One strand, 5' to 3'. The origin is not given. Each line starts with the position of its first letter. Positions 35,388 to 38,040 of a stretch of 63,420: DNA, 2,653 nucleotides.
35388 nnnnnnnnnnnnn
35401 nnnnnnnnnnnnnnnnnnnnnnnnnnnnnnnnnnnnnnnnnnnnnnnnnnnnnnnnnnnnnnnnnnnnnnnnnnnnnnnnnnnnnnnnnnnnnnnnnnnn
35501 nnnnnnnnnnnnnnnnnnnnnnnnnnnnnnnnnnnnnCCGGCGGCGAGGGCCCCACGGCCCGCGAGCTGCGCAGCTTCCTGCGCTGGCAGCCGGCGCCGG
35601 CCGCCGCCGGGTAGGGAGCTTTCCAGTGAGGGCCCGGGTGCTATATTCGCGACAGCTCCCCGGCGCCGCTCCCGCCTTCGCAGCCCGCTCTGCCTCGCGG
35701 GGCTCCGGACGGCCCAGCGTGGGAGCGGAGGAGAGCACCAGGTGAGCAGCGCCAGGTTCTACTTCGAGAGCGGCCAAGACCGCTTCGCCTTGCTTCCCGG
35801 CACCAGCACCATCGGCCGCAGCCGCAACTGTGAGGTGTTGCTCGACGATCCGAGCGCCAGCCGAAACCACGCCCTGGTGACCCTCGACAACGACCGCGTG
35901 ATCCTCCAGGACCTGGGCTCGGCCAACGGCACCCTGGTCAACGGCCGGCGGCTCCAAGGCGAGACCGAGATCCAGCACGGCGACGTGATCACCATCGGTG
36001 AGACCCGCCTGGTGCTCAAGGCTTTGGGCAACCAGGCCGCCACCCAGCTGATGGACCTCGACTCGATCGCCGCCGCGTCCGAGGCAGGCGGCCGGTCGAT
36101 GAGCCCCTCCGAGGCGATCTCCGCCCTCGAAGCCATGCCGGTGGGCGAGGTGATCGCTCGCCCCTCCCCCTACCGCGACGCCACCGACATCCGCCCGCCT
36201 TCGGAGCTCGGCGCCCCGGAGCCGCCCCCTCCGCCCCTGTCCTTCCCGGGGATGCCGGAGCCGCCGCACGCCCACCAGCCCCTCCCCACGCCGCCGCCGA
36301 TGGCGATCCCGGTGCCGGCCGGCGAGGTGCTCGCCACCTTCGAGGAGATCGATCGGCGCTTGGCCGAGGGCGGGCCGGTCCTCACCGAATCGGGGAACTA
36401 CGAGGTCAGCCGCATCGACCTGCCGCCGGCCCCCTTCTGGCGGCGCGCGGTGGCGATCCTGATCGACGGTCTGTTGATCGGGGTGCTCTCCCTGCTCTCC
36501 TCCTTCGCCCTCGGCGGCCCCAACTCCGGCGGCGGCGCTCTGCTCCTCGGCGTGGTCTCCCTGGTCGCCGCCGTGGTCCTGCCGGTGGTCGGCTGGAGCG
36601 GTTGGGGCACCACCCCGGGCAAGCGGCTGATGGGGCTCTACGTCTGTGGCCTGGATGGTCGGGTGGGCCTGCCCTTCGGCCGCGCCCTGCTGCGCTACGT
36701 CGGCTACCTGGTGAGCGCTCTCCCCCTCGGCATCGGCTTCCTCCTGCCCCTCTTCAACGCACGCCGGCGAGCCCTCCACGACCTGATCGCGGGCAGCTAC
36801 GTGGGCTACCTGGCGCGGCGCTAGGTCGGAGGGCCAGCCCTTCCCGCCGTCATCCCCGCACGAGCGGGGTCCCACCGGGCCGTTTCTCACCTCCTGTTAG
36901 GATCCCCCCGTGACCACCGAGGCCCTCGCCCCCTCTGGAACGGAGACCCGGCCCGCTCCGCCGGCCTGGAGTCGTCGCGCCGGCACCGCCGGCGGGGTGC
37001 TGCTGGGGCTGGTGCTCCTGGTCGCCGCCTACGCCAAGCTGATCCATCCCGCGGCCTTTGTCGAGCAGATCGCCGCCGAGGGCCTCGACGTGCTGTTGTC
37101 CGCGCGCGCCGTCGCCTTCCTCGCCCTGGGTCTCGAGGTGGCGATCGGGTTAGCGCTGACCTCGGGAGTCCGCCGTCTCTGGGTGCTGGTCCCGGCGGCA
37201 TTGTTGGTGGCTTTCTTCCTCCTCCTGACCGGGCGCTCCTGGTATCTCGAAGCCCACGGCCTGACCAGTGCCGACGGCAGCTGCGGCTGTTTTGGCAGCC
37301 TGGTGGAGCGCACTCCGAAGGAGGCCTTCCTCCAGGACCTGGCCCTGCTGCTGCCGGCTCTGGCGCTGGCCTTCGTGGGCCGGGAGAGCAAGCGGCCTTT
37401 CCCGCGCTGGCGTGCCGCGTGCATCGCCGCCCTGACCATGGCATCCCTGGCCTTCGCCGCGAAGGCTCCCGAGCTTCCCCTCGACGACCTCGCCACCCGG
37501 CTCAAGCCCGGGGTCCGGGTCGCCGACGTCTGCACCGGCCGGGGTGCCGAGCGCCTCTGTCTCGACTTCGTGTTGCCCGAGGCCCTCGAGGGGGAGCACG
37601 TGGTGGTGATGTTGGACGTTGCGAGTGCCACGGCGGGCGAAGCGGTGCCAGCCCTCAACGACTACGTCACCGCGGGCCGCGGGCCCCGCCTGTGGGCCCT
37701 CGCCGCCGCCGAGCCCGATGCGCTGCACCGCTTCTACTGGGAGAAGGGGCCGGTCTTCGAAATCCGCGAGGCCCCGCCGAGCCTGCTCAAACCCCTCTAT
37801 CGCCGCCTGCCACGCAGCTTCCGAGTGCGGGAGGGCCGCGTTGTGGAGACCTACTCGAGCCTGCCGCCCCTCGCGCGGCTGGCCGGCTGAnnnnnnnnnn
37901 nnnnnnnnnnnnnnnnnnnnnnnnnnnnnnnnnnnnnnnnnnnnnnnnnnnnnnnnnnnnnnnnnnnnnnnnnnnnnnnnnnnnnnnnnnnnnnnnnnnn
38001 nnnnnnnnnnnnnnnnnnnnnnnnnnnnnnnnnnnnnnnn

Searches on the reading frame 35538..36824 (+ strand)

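Call 57: search_protein_families(library=pfam, proteins=[window:35538-36824:+], max_evalue=0.0001)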
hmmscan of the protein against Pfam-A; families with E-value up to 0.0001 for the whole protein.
window:35538-36824:+ (428 aa): 3 families
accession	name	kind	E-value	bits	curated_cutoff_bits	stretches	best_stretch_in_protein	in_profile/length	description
PF06271.18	RDD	-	4.5e-23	82.5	24.1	1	297-419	1-137/137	RDD family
PF00498.31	FHA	-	1.1e-21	77.4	20.7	1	91-154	2-67/67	FHA domain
PF16697.10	Yop-YscD_cpl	-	8.3e-17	61.7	33.2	1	83-161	12-91/94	Inner membrane component of T3SS, cytoplasmic domain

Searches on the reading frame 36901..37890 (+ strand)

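Call 57: search_protein_families(library=pfam, proteins=[window:36901-37890:+], max_evalue=0.0001)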
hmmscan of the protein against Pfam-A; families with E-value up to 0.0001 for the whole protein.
window:36901-37890:+ (329 aa): 1 family
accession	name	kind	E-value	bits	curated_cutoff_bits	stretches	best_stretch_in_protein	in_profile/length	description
PF07291.16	MauE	-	8.9e-15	55.6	27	1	30-158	7-127/128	Methylamine utilisation protein MauE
